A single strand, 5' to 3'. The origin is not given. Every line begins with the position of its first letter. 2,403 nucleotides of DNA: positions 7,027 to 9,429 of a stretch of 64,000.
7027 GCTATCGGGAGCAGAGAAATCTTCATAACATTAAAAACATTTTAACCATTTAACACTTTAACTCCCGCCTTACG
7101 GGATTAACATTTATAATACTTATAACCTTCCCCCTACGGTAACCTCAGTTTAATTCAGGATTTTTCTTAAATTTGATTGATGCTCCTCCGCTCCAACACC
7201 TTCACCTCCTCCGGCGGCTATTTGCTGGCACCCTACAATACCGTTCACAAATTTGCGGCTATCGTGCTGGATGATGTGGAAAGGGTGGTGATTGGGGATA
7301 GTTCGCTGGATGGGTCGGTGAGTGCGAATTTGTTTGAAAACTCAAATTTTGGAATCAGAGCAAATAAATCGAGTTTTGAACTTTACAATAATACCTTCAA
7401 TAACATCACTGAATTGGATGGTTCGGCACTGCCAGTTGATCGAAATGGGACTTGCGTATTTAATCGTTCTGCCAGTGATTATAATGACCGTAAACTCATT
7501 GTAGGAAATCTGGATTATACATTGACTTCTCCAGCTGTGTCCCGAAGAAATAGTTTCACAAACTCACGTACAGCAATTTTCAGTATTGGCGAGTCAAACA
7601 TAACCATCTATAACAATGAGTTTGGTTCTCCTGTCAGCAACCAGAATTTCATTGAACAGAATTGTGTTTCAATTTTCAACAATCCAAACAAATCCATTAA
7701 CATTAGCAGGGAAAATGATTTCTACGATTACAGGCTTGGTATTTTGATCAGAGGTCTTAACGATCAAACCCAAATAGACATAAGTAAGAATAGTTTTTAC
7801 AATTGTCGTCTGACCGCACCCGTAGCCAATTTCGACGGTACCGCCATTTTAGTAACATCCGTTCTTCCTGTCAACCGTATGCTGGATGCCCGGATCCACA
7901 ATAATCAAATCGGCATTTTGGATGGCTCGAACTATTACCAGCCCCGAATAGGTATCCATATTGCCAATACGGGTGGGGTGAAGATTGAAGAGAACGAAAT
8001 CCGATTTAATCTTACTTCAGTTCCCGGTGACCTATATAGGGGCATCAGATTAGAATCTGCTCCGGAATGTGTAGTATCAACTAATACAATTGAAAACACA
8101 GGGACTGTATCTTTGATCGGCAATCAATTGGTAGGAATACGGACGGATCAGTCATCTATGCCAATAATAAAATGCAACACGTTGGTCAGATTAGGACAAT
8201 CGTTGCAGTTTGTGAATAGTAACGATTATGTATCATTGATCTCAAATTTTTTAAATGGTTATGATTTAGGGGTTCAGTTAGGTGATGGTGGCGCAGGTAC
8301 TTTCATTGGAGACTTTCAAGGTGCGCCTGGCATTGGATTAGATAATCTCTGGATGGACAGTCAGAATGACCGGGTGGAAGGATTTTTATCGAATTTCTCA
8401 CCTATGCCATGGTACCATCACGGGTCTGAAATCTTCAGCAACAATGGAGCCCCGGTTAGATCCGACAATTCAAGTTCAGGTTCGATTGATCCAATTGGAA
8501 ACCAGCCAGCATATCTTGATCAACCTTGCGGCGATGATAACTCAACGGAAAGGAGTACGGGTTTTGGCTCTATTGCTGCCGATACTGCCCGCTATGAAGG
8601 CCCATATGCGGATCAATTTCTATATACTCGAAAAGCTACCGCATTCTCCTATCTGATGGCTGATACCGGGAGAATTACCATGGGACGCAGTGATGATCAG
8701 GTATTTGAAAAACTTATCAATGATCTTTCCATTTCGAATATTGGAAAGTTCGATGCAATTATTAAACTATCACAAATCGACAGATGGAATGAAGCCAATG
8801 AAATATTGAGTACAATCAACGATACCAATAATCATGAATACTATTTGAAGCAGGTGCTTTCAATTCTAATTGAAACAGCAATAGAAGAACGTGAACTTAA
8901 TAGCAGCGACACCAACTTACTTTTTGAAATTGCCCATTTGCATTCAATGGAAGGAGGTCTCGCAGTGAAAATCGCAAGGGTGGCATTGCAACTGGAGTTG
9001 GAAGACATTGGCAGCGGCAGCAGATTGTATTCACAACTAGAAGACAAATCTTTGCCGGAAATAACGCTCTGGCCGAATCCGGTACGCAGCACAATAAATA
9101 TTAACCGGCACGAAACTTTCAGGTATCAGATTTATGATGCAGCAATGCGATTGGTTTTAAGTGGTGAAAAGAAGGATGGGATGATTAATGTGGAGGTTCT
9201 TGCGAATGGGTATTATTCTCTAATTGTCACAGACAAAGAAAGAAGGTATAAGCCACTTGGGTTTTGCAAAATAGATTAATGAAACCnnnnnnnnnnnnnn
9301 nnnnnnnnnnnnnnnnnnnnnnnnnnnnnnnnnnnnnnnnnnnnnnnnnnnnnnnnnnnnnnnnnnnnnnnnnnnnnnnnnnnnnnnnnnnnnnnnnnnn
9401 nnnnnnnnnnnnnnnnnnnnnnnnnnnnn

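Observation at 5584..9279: IS4-like element with no target-site duplication next to a T9SS beta-helix cargo gene that has lost its signal peptide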

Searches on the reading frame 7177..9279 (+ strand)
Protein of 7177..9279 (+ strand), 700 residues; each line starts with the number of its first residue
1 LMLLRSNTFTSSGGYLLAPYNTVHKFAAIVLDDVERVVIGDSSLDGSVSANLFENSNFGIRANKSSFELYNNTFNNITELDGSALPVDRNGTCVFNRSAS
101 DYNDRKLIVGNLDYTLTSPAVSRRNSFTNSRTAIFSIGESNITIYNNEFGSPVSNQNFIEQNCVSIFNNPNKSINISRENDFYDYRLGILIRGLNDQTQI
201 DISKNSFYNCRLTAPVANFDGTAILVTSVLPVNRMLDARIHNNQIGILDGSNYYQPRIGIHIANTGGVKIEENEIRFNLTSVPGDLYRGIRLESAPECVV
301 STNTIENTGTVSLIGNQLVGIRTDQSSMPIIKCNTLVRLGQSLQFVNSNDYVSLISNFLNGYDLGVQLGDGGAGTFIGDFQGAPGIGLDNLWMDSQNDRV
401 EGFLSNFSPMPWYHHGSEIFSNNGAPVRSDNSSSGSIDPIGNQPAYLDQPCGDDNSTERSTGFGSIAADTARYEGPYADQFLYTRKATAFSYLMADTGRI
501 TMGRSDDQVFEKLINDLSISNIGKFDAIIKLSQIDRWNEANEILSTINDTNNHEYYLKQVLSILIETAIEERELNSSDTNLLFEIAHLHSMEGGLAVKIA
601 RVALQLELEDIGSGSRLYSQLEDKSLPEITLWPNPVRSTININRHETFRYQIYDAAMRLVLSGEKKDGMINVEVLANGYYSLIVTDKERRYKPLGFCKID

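Call 4: search_protein_families(library=pfam, proteins=[window:7177-9279:+], max_evalue=0.01)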
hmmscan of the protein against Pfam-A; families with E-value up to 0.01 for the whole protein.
window:7177-9279:+ (700 aa): 1 family
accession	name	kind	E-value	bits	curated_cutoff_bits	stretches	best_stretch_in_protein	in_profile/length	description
PF18962.6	Por_Secre_tail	-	7e-06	26.7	27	1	631-689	1-67/75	Secretion system C-terminal sorting domain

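Call 6: search_protein_families(library=ncbifam, proteins=[window:7177-9279:+], max_evalue=0.01)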
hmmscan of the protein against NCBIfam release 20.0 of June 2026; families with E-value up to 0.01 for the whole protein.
window:7177-9279:+ (700 aa): 0 families

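Call 7: find_homologous_proteins(query=window:7177-9279:+, max_evalue=0.001)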
Query window:7177-9279:+ (700 aa): 16 proteins with E <= 0.001 among 8000 candidates.
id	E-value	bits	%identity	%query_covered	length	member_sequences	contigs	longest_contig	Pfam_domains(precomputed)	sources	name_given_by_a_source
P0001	1.3e-221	756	53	100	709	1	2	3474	PF18962.8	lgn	-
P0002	5.8e-203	694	50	100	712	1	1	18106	PF18962.8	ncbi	-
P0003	1.4e-184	633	47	100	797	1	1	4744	PF18962.8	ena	-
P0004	1.1e-160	555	56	66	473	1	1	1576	PF18962.8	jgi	jgi:hypothetical protein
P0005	1.9e-127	445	38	99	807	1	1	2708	PF18962.8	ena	-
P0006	1.4e-102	362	37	94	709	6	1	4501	PF18962.8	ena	-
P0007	1.1e-95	340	36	97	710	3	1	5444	PF18962.8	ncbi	-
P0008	8.1e-88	314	34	96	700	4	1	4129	PF18962.8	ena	-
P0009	1.7e-85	306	34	100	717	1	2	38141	PF18962.8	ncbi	-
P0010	3.2e-85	305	35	88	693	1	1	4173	PF18962.8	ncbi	-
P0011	1.1e-84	303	34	97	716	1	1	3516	PF18962.8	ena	-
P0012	7.0e-82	294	33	95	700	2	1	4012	PF18962.8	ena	-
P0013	5.2e-70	255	32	97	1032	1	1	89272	-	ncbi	-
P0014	1.2e-68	250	32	99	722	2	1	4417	PF18962.8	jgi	jgi:hypothetical protein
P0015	1.2e-61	227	37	59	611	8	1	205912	-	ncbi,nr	ncbi:MAG: hypothetical protein IPM91_22315 [Bacteroidetes bacterium]|nr:hypothetical protein [Bacter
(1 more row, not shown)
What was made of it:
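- On T9SS type A cargo protein: Most homologues carry precomputed PF18962 hits (call 7).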

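Call 11: find_encoding_contigs(protein=P0002, flank=6000, max_places=3)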
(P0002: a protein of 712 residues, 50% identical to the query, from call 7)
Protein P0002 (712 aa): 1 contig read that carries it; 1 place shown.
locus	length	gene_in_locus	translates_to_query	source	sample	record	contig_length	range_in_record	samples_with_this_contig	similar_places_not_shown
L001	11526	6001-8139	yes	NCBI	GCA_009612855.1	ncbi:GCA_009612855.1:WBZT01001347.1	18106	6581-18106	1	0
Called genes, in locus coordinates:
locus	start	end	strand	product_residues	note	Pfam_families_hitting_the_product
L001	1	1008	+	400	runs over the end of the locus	PF19572:PorV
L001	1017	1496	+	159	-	PF02542:YgbB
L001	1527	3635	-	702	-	PF17191:RecG_wedge, PF01336:tRNA_anti-codon, PF00270:DEAD, PF04851:ResIII, PF00271:Helicase_C, PF19833:RecG_dom3_C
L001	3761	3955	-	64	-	PF00313:CSD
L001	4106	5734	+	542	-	PF01979:Amidohydro_1, PF07969:Amidohydro_3 (faint), PF13382:Adenine_deam_C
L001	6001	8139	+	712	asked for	PF18962:Por_Secre_tail (weak)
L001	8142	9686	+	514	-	-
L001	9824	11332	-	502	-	-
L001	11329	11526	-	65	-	?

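Call 12: find_encoding_contigs(protein=P0009, flank=6000, max_places=3)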
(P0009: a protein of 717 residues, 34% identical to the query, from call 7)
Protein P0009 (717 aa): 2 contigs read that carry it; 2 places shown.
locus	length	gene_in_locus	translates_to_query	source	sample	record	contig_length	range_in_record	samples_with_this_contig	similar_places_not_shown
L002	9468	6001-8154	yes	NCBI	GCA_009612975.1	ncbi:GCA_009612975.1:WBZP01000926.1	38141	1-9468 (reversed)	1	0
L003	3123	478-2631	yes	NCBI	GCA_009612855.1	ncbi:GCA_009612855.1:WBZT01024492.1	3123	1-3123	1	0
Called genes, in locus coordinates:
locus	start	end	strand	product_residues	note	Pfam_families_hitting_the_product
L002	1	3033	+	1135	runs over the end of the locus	PF00873:ACR_tran, PF03176:MMPL (faint), PF00873:ACR_tran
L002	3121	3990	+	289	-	-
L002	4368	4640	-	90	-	PF01016:Ribosomal_L27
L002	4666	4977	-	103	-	PF00829:Ribosomal_L21p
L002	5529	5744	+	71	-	-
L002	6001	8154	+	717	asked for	PF18962:Por_Secre_tail (weak)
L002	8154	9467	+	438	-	?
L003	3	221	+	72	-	?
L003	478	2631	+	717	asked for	PF18962:Por_Secre_tail (weak)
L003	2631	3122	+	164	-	?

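Call 13: find_encoding_contigs(protein=P0013, flank=6000, max_places=3)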
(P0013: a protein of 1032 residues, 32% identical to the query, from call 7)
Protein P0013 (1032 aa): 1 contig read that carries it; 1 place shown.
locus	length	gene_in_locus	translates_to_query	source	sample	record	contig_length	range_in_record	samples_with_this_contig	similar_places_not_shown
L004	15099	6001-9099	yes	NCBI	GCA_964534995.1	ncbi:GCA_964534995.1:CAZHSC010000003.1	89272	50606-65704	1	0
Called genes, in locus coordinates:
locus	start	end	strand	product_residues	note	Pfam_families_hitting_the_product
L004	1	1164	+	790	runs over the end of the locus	PF01186:Lysyl_oxidase, PF18962:Por_Secre_tail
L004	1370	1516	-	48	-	-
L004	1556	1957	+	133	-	-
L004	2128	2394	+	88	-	-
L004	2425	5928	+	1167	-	-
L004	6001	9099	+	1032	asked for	-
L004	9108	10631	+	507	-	PF18962:Por_Secre_tail (weak)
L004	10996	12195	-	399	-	PF12094:DUF3570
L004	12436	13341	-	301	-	PF02424:ApbE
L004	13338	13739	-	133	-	PF13899:Thioredoxin_7 (weak)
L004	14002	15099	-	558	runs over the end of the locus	PF17391:Urocanase_N, PF01175:Urocanase, PF17392:Urocanase_C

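Call 35: find_encoding_contigs(protein=P0003, flank=5000, max_places=2)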
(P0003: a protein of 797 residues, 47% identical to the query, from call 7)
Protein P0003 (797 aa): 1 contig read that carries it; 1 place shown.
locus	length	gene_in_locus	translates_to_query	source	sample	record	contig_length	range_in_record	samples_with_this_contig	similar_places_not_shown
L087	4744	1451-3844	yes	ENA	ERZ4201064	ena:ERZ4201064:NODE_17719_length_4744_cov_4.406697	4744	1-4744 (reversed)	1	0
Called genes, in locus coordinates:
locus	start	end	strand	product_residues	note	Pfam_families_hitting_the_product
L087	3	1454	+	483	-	?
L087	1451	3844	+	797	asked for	PF18962:Por_Secre_tail (weak)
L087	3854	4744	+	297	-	?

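Call 36: find_encoding_contigs(protein=P0006, flank=5000, max_places=2)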
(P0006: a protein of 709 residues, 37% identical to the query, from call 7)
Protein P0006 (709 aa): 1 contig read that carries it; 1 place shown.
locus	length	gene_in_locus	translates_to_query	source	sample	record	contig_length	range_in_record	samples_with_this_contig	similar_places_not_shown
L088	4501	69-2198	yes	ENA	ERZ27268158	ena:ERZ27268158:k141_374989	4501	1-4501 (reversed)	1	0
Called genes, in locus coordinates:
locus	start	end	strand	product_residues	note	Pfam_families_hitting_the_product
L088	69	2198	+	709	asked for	PF18962:Por_Secre_tail (weak)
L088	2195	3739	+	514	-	-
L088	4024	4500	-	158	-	?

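Call 37: find_encoding_contigs(protein=P0007, flank=5000, max_places=2)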
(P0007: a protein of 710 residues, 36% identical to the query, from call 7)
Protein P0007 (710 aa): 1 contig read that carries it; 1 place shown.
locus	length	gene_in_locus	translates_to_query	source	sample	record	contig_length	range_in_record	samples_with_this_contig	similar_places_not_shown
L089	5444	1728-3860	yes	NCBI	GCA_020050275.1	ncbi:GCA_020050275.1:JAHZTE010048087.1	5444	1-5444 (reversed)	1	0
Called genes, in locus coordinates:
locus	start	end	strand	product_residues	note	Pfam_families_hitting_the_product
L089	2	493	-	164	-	?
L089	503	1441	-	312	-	PF12836:HHH_3 (weak), PF03934:T2SSK (faint), PF12836:HHH_3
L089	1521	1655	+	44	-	-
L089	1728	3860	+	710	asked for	PF18962:Por_Secre_tail (weak)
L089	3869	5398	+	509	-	PF18962:Por_Secre_tail (weak)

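Call 54: predict_structure(alignment_id=A1)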
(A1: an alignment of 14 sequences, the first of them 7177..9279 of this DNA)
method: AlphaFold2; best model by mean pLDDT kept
length: 700 residues; sequences in the alignment: 14
mean_pLDDT: 72.9   pTM: 0.74
mean pLDDT of the five models: 72.9, 72.7, 71.8, 71.2, 66.0
residues with pLDDT >= 90: 139; 70-90: 309; 50-70: 125; < 50: 127
segments of 3 or more residues with pLDDT < 50: 82-88, 371-388, 403-450, 452-478, 498-506, 610-623
pLDDT, mean of each block of 10 residues (from residue 1): 69 55 68 84 66 84 88 84 48 85 78 59 80 89 92 78 89 90 90 89 91 68 92 88 81 74 92 91 85 87 89 84 80 89 75 73 75 42 40 67 45 35 32 32 34 44 45 43 69 57 50 77 89 89 88 86 89 75 76 78 72 32 60 82 86 77 86 84 82 76
secondary structure, 60 per line:
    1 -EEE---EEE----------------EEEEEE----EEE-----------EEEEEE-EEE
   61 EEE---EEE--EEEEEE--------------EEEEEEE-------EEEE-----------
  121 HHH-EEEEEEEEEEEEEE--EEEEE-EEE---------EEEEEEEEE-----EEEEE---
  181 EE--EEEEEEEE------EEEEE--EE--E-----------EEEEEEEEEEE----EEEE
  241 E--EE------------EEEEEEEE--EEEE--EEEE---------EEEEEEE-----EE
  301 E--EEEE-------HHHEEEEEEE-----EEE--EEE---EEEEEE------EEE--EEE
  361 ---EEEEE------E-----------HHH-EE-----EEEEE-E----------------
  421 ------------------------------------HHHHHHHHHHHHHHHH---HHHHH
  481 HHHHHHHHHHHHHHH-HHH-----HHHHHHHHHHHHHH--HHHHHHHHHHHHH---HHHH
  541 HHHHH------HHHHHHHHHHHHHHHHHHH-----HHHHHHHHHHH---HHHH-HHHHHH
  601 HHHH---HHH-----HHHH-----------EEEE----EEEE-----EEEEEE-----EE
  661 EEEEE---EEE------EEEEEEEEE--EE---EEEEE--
elements in order (helices of 4 or more, strands of 3 or more residues): E2-4 E8-10 E27-32 E37-39 E51-56 E58-63 E67-69 E72-77 E92-98 E106-109 E125-138 E141-145 E147-149 E159-167 E173-177 E185-192 E199-203 E222-232 E237-241 E258-265 E268-271 E274-277 E287-293 E299-301 E304-307 E318-324 E330-332 E335-337 E341-346 E353-355 E358-360 E364-368 E398-402 H457-472 H476-495 H505-518 H521-533 H537-545 H552-570 H576-586 H590-593 H595-604 H616-619 E631-634 E639-642 E648-653 E659-665 E669-671 E678-686 E694-698

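Call 61: fold_search(model_id=the predicted structure, library=pdb)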
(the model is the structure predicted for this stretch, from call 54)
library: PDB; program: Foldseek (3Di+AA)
matches with E <= 10: 602; with E <= 0.001: 0
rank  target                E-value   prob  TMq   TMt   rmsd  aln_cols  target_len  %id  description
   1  4ozz                  5.2e-03  0.98  0.22  0.31  11.1       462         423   10  Crystal Structure of the periplasmic alginate epimerase AlgG T265N T268M double mutant (released 2015-03-04)
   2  8qb1_A                7.2e-03  1.00  0.09  0.65   3.2        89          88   19  C-terminal domain of mirolase from Tannerella forsythia (released 2024-02-28)
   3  8glk_D                1.1e-02  1.00  0.09  0.75   2.8        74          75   22  The Type 9 Secretion System dGldL peak II, NucA substrate bound complex (released 2024-01-31)
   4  8qb1_C                1.1e-02  1.00  0.09  0.67   2.6        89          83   17  C-terminal domain of mirolase from Tannerella forsythia (released 2024-02-28)
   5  4g5a_A                1.1e-02  1.00  0.10  0.59  10.4       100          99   11  Crystal structure of a putative member of duf 3244 protein family (BT_1867) from Bacteroides thetaiotaomicron VPI-5482 (released 2012-09-19)
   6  8hui_A                1.5e-02  0.80  0.17  0.27  14.4       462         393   11  Crystal structure of DFA I-forming Inulin Lyase from Streptomyces peucetius subsp. caesius ATCC 27952 in complex with  (released 2023-12-27)
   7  4ru5_C                1.9e-02  0.99  0.26  0.29   8.3       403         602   12  Crystal Structure of the Pseudomonas phage phi297 tailspike gp61 (released 2015-11-18)
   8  8yk3_B                2.0e-02  0.47  0.20  0.22  19.9       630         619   10  Blood group B alpha-1,3-galactosidase AgaBb from Bifidobacterium bifidum, construct T7-tag_24-673 (released 2024-07-10)
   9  8hui_C                2.7e-02  0.77  0.18  0.28  13.8       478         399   12  Crystal structure of DFA I-forming Inulin Lyase from Streptomyces peucetius subsp. caesius ATCC 27952 in complex with  (released 2023-12-27)
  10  8yk2_A                2.8e-02  0.97  0.28  0.30  15.1       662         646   11  Blood group B alpha-1,3-galactosidase AgaBb from Bifidobacterium bifidum, construct T7-tag_24-700 (released 2024-07-10)
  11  4mxn_C                3.7e-02  0.96  0.15  0.40   8.6       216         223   12  Crystal structure of a putative glycosyl hydrolase (PARMER_00599) from Parabacteroides merdae ATCC 43184 at 1.95 A res (released 2013-10-23)
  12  9j4l_B                3.7e-02  0.91  0.22  0.34  10.6       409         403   10  Crystal structure of GH9l Inulin fructotransferases (IFTase) (released 2024-09-04)
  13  6u7i_B                4.2e-02  1.00  0.09  0.10   3.8        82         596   21  Faecalibacterium prausnitzii Beta-glucuronidase (released 2019-10-30)
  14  2pyh_B                4.2e-02  0.99  0.26  0.44   9.3       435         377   12  Azotobacter vinelandii Mannuronan C-5 epimerase AlgE4 A-module complexed with mannuronan trisaccharide (released 2008-05-27)
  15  8hsn_A                4.2e-02  0.87  0.22  0.35  11.1       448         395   12  Crystal structure of DFA I-forming Inulin Lyase from Streptomyces peucetius subsp. caesius ATCC 27952 (released 2023-12-27)
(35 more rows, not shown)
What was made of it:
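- On T9SS type A cargo protein: Residues about 631-698 of the model match solved T9SS CTDs 8qb1 and 8glk_D at probability 1.0, TM 0.65-0.75 (call 61).
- Checked: Foldseek matches solved T9SS CTDs 8qb1 and 8glk_D at probability 1.0 (call 61). The AlphaFold2 model (pLDDT 72.9) is strand-rich over residues 1-370, and Foldseek matches that part weakly (best E 5e-3) but consistently to right-handed beta-helix proteins (calls 54, 61).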

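Call 65: find_encoding_contigs(protein=P0014, flank=5000, max_places=3)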
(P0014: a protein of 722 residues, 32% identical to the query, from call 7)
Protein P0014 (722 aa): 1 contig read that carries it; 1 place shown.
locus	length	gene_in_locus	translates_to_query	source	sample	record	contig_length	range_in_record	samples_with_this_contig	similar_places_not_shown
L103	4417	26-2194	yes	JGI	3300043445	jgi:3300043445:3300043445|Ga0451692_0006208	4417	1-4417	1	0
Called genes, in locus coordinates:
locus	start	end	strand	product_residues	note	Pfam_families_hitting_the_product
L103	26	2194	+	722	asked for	PF18962:Por_Secre_tail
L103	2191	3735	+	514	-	PF18962:Por_Secre_tail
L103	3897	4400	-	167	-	PF02348:CTP_transf_3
